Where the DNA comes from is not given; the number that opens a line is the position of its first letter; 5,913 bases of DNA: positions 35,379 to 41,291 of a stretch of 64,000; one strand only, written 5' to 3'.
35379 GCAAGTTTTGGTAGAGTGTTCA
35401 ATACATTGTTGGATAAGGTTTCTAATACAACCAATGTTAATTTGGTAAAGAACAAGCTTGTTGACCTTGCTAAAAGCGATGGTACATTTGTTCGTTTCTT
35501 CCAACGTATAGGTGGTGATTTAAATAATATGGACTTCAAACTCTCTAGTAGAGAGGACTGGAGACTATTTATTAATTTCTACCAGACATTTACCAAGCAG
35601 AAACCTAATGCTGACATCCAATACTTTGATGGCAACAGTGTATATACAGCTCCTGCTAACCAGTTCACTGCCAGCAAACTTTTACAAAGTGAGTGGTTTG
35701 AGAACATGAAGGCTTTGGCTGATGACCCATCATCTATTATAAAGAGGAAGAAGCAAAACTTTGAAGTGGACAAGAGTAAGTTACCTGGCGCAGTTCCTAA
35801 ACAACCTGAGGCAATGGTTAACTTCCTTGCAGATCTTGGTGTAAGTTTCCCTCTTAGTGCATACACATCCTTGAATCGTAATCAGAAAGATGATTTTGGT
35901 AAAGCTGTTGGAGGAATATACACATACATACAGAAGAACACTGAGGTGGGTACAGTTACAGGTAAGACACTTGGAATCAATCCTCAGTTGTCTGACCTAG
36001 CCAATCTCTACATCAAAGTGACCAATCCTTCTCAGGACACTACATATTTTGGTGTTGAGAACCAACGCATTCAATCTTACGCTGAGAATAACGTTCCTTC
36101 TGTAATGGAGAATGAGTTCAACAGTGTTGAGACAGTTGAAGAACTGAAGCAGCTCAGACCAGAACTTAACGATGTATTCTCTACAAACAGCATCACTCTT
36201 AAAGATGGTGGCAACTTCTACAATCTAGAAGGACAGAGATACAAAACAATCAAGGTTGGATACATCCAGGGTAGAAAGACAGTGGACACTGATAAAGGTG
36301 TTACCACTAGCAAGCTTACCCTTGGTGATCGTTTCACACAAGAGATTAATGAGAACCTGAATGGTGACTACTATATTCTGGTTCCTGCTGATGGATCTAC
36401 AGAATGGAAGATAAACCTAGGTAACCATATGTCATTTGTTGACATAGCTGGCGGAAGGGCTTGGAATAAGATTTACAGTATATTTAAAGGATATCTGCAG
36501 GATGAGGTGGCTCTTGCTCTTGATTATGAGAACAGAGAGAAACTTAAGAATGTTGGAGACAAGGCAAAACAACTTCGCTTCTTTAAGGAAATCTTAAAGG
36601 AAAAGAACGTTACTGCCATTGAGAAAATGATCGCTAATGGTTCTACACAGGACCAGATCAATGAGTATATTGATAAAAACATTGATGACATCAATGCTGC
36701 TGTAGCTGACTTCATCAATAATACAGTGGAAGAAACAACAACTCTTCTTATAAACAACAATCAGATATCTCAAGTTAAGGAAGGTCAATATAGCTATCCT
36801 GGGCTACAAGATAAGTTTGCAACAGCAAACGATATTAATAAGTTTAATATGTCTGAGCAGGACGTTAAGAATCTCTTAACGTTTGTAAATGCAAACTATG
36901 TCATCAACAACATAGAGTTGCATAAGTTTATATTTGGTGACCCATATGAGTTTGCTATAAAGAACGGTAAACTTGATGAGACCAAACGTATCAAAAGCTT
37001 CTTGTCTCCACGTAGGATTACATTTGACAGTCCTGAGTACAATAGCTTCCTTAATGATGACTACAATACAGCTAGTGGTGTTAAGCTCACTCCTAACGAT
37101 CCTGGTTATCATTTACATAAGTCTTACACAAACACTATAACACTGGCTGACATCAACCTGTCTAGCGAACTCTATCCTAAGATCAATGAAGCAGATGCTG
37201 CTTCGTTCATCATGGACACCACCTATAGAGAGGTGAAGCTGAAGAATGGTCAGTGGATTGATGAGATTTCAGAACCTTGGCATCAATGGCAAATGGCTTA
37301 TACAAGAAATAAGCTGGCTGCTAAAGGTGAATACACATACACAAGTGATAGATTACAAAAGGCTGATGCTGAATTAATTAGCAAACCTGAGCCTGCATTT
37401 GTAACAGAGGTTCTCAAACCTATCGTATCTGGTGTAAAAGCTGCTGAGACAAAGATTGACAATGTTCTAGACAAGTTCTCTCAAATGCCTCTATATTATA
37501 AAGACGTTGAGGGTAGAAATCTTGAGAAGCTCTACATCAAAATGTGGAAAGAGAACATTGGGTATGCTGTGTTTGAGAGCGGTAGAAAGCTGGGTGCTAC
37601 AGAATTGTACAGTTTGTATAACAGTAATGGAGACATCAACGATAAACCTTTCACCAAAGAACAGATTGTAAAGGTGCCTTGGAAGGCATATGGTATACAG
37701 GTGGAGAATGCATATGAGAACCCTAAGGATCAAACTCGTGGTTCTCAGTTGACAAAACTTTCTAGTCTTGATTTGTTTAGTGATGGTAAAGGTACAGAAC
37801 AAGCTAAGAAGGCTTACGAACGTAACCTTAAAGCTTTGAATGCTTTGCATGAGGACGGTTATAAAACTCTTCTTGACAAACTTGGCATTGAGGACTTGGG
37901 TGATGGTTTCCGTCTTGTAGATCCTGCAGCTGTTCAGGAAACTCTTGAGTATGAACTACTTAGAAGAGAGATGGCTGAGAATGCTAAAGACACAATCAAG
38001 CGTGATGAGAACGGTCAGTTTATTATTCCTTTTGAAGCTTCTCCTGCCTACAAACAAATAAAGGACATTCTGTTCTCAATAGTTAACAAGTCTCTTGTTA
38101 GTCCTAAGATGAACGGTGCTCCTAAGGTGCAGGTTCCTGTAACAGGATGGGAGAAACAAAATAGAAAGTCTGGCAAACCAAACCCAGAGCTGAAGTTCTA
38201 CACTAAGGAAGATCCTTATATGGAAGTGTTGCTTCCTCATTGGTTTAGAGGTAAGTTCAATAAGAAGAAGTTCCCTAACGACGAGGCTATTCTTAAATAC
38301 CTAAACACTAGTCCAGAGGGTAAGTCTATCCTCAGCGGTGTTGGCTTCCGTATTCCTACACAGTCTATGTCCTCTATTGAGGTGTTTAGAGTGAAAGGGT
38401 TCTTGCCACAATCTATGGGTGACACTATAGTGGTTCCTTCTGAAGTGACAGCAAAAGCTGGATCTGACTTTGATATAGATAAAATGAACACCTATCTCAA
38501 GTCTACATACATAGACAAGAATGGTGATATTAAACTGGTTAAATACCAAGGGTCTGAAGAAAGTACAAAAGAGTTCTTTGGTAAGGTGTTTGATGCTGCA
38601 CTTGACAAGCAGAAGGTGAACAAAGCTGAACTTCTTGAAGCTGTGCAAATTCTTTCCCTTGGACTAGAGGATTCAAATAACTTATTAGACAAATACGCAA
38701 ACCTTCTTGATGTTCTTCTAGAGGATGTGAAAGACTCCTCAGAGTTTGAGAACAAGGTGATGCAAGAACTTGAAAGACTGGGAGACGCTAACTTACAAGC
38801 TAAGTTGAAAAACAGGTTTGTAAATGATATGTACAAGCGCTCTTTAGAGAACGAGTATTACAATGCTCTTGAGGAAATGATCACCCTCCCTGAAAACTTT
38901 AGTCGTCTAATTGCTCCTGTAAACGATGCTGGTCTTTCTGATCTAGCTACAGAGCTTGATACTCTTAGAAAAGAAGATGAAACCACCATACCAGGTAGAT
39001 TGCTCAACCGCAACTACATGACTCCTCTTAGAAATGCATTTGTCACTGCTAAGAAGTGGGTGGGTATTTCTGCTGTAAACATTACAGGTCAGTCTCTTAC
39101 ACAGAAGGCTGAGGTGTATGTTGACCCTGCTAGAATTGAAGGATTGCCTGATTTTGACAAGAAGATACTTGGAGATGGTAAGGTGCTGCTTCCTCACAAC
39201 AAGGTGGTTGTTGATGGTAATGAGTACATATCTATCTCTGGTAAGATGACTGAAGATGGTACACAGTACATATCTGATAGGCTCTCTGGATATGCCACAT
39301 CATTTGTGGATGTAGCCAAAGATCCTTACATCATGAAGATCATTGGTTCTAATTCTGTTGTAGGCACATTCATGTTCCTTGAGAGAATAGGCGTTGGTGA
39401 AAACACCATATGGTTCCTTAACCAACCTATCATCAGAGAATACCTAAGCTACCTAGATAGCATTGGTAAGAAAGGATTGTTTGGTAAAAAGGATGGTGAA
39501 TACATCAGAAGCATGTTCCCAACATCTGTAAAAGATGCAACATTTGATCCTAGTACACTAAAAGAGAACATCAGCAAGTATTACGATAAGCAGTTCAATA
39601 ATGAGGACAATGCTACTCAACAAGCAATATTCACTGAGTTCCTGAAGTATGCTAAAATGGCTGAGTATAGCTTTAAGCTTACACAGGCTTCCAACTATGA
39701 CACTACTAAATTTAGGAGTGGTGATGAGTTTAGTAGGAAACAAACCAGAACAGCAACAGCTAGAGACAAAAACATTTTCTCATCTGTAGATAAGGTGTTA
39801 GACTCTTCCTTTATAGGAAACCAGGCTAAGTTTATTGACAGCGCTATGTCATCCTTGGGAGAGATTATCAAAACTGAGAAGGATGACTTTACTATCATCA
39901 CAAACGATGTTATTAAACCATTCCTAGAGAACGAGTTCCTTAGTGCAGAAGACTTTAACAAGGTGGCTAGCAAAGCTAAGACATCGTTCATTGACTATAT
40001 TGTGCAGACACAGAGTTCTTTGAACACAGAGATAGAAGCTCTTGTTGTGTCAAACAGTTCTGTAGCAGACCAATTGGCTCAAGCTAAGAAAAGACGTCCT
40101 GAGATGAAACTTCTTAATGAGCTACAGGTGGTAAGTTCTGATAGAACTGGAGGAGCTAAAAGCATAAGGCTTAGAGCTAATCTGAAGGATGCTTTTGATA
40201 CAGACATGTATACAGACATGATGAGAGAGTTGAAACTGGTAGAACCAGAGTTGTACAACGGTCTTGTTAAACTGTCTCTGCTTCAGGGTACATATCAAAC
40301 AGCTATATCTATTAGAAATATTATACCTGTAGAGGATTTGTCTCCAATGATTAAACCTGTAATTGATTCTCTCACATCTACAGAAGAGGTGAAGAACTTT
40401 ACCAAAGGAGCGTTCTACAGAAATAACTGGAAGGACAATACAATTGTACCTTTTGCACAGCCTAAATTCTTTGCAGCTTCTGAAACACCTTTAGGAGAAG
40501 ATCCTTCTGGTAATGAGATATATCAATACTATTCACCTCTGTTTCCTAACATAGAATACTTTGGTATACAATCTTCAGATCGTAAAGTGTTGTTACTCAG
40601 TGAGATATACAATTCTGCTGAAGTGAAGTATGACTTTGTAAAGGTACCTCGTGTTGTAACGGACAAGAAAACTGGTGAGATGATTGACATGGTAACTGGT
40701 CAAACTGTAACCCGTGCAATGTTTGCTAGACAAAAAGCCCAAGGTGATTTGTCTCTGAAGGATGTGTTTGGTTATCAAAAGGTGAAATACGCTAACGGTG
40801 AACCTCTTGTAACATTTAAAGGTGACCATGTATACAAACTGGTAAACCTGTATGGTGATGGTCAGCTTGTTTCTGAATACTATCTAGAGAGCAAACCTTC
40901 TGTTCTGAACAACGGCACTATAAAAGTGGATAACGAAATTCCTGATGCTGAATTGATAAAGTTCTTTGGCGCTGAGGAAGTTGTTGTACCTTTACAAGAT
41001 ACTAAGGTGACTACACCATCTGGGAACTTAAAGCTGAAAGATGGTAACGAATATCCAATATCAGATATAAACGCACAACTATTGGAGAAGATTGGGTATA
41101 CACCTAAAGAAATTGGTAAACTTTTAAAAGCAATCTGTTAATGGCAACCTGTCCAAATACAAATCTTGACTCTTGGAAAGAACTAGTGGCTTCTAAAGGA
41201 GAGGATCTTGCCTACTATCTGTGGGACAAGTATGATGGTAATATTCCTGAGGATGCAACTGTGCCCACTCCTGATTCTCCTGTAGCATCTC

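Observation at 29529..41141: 3870-aa virion protein carries a universally conserved RNA-polymerase catalytic loop (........)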

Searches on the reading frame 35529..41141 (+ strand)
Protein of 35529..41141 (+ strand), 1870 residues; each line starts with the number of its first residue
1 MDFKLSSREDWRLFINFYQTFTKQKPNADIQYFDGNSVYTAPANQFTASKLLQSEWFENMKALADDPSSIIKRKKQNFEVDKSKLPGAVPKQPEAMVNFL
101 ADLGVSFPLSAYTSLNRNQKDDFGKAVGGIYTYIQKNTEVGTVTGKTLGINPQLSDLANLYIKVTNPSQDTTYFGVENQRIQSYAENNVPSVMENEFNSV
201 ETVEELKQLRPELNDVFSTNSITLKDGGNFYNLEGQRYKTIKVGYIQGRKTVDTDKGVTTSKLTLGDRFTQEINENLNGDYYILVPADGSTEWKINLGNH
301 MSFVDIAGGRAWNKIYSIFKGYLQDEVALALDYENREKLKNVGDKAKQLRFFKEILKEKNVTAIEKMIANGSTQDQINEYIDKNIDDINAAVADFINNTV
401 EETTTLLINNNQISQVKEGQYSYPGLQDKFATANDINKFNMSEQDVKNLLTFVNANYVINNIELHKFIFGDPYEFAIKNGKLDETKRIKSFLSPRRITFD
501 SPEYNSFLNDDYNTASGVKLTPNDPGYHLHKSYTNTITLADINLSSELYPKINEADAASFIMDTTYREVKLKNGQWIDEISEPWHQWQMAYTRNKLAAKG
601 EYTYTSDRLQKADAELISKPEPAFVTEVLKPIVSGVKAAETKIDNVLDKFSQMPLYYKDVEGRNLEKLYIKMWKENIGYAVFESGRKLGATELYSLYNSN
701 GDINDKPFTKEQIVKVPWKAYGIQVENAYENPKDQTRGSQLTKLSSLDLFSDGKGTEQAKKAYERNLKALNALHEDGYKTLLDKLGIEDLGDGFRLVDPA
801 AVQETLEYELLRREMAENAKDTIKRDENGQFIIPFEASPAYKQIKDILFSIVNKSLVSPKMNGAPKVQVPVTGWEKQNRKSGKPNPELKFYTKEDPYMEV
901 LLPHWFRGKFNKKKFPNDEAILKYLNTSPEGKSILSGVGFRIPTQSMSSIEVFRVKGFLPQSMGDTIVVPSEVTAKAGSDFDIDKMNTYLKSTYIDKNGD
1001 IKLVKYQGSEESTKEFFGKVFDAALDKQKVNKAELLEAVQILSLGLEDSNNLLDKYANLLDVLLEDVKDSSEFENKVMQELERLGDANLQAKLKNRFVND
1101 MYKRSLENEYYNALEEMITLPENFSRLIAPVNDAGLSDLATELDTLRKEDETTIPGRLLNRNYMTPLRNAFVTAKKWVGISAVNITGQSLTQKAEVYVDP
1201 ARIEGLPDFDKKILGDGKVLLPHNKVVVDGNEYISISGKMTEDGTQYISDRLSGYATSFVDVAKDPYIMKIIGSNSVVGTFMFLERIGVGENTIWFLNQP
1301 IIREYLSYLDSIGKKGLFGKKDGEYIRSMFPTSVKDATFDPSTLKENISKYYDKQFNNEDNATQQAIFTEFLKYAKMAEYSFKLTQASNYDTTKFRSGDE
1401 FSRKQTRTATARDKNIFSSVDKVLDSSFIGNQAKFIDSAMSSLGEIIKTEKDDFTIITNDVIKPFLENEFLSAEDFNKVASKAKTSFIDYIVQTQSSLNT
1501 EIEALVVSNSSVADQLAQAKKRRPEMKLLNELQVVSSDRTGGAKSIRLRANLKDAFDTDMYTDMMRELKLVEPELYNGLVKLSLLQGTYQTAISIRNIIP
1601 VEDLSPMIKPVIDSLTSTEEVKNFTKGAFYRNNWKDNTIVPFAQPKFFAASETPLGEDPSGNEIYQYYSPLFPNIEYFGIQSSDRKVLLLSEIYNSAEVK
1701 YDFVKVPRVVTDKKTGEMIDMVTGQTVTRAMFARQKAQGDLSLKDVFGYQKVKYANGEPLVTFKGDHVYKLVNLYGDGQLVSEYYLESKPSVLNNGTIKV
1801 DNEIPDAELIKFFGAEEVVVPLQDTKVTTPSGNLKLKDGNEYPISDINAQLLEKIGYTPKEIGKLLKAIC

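Call 8: search_solved_structures(query=window:35529-41141:+, max_evalue=10, show_alignments=3)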
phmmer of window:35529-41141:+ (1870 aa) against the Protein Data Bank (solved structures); distinct sequences matched with E-value up to 10: 2.
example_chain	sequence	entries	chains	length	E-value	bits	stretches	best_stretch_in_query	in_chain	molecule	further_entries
6vr4_A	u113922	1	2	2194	5.1e-22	80.3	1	624-1315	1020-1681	DNA-dependent RNA polymerase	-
6aso_H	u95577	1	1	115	0.59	10.4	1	994-1077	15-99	U6 snRNA-associated Sm-like protein LSm8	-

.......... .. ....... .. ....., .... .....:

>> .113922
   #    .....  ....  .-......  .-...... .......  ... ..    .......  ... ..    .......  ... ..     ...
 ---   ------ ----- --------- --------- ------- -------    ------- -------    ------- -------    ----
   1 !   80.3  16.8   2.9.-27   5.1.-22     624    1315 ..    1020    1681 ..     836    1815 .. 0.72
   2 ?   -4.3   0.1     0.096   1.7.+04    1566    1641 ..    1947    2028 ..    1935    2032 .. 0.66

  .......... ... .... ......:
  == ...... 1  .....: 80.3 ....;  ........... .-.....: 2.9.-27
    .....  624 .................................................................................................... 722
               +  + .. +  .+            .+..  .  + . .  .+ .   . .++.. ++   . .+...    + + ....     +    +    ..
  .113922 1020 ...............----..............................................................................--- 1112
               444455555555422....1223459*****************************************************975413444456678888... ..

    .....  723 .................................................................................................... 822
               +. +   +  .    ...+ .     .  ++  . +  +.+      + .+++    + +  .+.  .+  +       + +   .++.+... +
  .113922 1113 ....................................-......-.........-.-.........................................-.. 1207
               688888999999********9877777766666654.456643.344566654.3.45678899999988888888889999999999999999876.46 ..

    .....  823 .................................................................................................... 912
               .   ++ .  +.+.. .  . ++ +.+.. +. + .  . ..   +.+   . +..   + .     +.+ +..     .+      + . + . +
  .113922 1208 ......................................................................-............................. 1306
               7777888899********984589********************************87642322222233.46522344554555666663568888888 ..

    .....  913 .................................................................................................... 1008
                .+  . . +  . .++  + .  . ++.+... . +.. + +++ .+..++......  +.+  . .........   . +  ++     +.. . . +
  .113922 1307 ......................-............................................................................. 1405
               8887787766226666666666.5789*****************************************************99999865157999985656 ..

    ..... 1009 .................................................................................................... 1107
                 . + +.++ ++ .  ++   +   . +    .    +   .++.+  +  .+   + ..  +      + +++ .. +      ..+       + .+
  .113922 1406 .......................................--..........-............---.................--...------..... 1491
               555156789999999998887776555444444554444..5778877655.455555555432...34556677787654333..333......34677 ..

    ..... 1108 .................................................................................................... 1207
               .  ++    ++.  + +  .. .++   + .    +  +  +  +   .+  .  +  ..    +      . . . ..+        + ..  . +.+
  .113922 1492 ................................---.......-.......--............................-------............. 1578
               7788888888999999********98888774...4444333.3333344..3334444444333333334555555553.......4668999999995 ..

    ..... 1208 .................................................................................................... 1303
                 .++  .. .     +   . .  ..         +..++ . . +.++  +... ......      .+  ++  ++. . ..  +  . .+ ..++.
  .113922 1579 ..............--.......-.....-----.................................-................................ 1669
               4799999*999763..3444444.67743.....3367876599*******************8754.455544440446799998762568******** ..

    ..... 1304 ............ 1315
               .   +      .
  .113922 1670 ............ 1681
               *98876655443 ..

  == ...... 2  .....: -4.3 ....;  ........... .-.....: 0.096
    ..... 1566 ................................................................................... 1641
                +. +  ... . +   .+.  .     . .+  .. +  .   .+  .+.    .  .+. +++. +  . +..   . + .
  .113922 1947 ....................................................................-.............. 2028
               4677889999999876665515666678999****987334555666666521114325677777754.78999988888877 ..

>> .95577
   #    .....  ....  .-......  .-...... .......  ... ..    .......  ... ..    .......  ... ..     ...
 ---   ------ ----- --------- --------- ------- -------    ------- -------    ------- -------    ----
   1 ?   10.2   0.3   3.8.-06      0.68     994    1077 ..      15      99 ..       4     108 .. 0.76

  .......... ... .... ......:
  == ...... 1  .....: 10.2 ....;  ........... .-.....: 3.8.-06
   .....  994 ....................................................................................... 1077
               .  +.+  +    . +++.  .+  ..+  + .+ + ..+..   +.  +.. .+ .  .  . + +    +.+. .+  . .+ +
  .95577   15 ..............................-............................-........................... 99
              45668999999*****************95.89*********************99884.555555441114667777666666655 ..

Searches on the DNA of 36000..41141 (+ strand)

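Call 7: search_dna_similar(query=window:36000-41141:+, collection=phages, mode=near)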
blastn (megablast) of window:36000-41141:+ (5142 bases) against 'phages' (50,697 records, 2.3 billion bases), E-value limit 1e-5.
No match.
